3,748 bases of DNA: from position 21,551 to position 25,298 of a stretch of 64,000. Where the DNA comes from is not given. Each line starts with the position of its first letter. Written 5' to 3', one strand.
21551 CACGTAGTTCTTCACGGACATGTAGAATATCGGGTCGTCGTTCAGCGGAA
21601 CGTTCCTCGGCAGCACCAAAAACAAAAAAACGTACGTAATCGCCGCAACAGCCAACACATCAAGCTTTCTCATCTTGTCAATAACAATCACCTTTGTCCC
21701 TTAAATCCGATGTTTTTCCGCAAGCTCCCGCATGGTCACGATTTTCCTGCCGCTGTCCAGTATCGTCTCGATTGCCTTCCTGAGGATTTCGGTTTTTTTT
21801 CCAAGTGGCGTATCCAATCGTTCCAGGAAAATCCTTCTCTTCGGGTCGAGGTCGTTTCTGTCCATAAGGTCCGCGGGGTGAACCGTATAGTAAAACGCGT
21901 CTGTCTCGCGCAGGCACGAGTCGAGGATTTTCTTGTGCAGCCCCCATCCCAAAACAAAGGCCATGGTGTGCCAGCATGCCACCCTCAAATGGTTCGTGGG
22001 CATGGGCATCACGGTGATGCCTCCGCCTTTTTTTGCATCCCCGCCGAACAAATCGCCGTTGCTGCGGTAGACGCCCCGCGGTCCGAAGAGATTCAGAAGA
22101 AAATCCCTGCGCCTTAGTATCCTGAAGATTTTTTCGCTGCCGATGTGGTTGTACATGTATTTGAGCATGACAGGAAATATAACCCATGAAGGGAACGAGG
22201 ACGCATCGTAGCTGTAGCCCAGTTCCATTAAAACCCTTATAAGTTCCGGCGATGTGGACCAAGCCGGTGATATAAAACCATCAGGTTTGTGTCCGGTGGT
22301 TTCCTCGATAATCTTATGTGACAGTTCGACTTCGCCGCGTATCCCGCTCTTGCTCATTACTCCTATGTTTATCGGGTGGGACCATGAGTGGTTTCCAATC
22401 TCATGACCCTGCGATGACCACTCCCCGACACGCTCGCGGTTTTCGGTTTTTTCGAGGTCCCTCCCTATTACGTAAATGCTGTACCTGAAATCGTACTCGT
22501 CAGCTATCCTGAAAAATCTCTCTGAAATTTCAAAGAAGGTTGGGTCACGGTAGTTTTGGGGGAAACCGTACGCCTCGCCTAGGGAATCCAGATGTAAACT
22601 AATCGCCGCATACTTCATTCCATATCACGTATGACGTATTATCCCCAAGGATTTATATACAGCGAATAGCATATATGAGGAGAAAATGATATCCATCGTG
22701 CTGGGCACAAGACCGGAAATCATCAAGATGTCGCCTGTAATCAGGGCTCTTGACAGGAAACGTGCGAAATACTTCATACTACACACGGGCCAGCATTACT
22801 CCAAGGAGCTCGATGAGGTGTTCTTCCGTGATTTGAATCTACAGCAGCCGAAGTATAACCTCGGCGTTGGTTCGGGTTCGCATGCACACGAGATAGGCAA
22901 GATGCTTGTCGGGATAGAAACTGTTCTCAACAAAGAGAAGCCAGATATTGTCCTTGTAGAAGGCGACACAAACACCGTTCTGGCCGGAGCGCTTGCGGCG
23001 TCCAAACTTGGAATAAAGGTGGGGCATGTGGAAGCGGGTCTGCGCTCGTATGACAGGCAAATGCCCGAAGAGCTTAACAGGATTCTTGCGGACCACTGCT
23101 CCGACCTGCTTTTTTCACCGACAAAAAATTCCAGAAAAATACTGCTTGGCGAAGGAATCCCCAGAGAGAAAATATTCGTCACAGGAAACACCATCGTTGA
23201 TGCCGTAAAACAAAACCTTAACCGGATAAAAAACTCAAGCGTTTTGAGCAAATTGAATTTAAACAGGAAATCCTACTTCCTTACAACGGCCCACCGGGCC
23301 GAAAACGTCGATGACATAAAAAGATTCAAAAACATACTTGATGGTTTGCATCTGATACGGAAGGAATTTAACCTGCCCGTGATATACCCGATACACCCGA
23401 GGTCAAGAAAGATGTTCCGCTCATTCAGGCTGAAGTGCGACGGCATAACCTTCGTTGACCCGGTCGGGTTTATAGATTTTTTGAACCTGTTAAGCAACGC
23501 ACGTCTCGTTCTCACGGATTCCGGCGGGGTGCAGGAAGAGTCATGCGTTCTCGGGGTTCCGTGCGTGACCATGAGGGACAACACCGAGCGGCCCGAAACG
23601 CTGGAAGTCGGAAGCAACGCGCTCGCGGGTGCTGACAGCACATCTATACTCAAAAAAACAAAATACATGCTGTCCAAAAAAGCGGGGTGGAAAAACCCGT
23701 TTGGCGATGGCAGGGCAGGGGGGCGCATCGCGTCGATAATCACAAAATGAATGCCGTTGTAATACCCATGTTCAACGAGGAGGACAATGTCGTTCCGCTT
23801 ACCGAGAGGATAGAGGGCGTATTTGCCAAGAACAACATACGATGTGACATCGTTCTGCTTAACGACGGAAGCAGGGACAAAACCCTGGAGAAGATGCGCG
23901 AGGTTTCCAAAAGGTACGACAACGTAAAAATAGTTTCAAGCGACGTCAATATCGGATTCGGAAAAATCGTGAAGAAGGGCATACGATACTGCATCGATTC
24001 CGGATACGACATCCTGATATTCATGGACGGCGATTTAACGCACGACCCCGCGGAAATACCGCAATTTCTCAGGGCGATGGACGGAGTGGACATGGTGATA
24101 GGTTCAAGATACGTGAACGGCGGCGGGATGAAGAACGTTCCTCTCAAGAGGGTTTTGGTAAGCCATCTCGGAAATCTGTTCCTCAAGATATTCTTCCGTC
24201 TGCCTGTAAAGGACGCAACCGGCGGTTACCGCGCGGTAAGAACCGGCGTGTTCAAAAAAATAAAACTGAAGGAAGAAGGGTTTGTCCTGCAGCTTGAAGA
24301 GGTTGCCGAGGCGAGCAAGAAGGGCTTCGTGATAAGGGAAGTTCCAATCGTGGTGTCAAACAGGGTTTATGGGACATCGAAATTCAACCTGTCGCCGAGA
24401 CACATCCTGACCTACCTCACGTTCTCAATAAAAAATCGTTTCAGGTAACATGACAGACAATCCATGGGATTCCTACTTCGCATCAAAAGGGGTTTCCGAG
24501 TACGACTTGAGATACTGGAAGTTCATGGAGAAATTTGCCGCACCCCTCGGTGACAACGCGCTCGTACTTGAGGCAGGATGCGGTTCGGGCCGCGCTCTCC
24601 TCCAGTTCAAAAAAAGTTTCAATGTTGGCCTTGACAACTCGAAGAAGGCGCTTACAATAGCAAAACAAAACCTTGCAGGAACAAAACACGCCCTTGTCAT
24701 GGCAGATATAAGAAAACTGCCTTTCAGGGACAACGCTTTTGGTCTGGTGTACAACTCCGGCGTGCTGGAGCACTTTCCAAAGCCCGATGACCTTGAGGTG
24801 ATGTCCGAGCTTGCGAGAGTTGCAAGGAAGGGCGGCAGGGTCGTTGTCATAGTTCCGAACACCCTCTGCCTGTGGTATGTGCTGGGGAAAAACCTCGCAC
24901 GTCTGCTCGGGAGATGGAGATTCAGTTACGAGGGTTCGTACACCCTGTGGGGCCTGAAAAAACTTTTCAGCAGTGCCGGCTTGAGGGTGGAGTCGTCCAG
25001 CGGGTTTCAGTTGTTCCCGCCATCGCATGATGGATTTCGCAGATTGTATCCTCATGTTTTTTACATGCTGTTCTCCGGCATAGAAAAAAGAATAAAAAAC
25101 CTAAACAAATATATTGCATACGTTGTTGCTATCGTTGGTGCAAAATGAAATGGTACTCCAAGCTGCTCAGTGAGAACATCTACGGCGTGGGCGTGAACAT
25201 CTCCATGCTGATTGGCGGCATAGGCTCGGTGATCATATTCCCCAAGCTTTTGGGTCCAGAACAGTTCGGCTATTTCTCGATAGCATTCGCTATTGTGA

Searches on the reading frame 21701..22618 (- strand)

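Call 57: search_protein_families(library=pfam, max_evalue=0.00001, proteins=[window:21701-22618:-])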
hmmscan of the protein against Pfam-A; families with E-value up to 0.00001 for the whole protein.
window:21701-22618:- (305 aa): 2 families
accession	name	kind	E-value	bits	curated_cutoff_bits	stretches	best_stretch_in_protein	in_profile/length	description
PF01522.26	Polysacc_deac_1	-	4.7e-15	56.1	23.1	1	31-137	20-123/124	Polysaccharide deacetylase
PF03065.20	Glyco_hydro_57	-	3.5e-06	27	21.2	0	73-137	104-168/291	Glycosyl hydrolase family 57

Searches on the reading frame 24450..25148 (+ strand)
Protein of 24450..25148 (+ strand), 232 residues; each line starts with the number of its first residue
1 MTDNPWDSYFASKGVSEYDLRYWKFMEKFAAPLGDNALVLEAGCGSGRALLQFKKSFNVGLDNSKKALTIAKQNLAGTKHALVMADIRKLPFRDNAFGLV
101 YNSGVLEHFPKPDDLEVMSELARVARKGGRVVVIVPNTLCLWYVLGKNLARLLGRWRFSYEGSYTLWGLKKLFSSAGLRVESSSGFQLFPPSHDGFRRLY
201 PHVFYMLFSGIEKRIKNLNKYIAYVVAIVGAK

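Call 57: search_protein_families(library=pfam, max_evalue=0.00001, proteins=[window:24450-25148:+])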
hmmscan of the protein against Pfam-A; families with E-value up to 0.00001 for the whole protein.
window:24450-25148:+ (232 aa): 5 families
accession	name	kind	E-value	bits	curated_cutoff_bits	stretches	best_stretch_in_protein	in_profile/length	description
PF08241.18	Methyltransf_11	-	1.2e-18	68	21.2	1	40-133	1-95/95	Methyltransferase domain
PF13649.12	Methyltransf_25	-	7.5e-18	65.5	27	1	39-129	1-97/97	Methyltransferase domain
PF13847.12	Methyltransf_31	-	5.9e-13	49.2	27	1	35-137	3-113/145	Methyltransferase domain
PF13489.12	Methyltransf_23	-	4.6e-10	39.9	27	1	24-182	11-163/164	Methyltransferase domain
PF08242.18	Methyltransf_12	-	1.4e-08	35.8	30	1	40-131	1-98/98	Methyltransferase domain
